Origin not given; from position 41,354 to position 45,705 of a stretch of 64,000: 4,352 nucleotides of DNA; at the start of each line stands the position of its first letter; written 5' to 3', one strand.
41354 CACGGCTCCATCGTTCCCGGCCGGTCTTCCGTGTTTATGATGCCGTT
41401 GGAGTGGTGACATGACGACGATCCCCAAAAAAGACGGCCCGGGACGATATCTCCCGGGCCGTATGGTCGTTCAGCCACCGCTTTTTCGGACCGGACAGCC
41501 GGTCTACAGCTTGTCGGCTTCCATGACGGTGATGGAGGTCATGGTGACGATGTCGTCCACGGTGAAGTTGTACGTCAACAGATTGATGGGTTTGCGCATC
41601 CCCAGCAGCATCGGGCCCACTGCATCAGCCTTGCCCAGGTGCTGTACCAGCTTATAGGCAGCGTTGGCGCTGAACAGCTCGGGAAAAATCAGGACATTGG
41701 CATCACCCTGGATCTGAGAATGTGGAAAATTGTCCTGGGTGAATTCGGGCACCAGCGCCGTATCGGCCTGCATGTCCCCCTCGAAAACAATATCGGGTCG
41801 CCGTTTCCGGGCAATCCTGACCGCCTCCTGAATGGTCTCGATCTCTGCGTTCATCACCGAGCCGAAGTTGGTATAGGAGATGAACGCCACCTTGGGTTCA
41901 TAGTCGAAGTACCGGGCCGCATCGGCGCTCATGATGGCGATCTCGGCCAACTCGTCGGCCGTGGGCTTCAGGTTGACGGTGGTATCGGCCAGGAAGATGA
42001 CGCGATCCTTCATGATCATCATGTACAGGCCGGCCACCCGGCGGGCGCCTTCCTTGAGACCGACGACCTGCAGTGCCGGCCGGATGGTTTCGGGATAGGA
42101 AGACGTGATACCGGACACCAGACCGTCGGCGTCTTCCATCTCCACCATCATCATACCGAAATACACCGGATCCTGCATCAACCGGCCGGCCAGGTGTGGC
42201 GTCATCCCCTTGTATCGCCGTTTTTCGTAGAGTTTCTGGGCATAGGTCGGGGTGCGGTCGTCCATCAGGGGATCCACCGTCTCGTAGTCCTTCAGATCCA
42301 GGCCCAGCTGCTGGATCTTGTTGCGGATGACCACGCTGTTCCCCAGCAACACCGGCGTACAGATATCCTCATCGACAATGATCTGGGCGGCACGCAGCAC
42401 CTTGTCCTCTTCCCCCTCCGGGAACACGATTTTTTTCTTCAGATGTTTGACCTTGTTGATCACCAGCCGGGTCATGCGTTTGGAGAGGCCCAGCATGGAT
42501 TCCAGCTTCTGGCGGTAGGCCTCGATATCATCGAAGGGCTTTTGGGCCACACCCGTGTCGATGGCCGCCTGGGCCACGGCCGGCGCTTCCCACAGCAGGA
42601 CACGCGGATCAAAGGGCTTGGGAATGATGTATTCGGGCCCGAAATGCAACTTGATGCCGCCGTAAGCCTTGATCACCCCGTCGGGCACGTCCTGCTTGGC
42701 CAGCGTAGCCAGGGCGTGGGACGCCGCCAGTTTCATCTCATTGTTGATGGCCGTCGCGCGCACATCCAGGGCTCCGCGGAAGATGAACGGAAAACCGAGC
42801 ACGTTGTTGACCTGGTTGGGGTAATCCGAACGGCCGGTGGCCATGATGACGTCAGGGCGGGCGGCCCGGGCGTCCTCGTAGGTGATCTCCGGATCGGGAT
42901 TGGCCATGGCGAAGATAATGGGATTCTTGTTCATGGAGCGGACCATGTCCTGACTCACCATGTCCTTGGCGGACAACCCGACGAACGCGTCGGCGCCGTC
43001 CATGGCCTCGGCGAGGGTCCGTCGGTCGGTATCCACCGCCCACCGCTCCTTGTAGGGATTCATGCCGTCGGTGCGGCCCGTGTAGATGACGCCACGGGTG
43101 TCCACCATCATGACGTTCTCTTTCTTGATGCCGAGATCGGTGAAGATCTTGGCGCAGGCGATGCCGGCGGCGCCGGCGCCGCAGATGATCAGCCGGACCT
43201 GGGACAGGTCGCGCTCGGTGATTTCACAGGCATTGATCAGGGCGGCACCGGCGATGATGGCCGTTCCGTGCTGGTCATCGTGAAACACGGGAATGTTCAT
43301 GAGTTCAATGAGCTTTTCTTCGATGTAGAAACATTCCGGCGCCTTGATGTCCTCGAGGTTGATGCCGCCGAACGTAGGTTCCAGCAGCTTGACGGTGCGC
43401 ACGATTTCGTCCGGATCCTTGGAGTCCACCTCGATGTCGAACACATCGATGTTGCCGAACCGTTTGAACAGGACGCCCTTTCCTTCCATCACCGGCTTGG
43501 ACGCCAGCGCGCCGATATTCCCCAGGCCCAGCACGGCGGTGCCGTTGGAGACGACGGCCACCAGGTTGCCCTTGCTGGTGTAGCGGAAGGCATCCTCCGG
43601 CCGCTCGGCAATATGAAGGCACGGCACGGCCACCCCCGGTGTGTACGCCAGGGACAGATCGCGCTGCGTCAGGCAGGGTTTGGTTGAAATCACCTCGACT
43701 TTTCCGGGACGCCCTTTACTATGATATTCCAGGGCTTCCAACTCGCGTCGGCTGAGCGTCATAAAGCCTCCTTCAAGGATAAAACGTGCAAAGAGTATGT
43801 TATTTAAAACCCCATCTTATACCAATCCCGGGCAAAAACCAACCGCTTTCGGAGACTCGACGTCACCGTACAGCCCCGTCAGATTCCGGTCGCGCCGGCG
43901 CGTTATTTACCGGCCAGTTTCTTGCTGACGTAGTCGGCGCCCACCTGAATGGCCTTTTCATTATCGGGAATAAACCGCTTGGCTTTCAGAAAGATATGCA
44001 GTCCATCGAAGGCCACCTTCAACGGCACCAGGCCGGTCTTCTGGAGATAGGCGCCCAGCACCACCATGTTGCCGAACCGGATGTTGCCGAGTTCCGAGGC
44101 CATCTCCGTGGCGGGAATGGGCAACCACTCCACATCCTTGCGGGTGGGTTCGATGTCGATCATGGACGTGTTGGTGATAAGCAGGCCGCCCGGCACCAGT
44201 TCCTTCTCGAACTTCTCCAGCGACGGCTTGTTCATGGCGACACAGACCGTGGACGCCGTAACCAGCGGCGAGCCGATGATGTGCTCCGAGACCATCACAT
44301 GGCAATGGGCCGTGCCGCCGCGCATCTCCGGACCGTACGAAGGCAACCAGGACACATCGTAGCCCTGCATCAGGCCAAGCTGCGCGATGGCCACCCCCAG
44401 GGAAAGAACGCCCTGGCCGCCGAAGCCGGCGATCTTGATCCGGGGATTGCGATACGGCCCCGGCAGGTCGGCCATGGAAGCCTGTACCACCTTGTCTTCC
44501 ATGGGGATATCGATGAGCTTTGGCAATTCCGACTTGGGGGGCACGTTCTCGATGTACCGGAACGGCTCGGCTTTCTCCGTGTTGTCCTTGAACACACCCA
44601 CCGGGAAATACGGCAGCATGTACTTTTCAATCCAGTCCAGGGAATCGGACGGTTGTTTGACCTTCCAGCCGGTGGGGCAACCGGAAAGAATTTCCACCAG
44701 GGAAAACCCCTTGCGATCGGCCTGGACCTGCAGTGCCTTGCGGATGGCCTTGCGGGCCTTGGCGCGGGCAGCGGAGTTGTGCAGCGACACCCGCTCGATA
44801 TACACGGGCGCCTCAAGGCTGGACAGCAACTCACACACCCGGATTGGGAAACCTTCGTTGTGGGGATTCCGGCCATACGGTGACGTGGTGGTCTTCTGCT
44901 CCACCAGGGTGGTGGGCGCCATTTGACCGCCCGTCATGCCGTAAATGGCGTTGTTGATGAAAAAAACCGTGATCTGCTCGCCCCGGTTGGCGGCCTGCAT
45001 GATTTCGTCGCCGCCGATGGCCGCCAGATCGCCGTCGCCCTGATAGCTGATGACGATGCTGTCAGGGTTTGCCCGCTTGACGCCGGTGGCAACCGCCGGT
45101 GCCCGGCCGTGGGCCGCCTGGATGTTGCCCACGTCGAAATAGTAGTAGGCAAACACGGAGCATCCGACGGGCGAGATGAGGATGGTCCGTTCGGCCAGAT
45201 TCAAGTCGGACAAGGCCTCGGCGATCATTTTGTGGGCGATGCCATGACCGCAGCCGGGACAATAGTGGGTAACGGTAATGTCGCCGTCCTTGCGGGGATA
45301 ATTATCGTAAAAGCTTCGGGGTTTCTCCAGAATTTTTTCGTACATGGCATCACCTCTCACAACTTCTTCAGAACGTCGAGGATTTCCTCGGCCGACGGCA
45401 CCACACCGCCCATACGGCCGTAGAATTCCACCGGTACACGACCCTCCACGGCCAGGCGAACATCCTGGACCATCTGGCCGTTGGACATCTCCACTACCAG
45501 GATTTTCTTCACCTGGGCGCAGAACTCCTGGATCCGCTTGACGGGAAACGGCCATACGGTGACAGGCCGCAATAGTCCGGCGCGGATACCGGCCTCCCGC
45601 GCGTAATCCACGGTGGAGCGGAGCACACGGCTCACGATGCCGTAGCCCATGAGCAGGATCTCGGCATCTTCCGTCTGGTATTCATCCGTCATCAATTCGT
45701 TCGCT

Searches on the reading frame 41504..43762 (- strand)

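Call 80: search_protein_families(library=pfam, proteins=[window:41504-43762:-], max_evalue=0.00001)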
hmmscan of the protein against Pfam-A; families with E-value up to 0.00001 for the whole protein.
window:41504-43762:- (752 aa): 3 families
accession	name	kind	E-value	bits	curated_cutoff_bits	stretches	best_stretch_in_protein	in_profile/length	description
PF01515.24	PTA_PTB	-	7.8e-104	347.9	24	1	432-746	4-319/319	Phosphate acetyl/butaryl transferase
PF00390.24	malic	-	5.3e-30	105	23.1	1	20-151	2-181/182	Malic enzyme, N-terminal domain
PF03949.21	Malic_M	-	1.3e-21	77.5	23.5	1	166-360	3-230/258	Malic enzyme, NAD binding domain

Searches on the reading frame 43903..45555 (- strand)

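Call 80: search_protein_families(library=pfam, proteins=[window:43903-45555:-], max_evalue=0.00001)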
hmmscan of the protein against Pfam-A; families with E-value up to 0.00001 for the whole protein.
window:43903-45555:- (550 aa): 2 families
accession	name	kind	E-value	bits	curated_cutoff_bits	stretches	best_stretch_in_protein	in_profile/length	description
PF01558.24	POR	-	1.1e-31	110.8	27.4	1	379-540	1-172/173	Pyruvate ferredoxin/flavodoxin oxidoreductase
PF02775.26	TPP_enzyme_C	-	5.5e-23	81.9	21.9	1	139-289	21-151/151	Thiamine pyrophosphate enzyme, C-terminal TPP binding domain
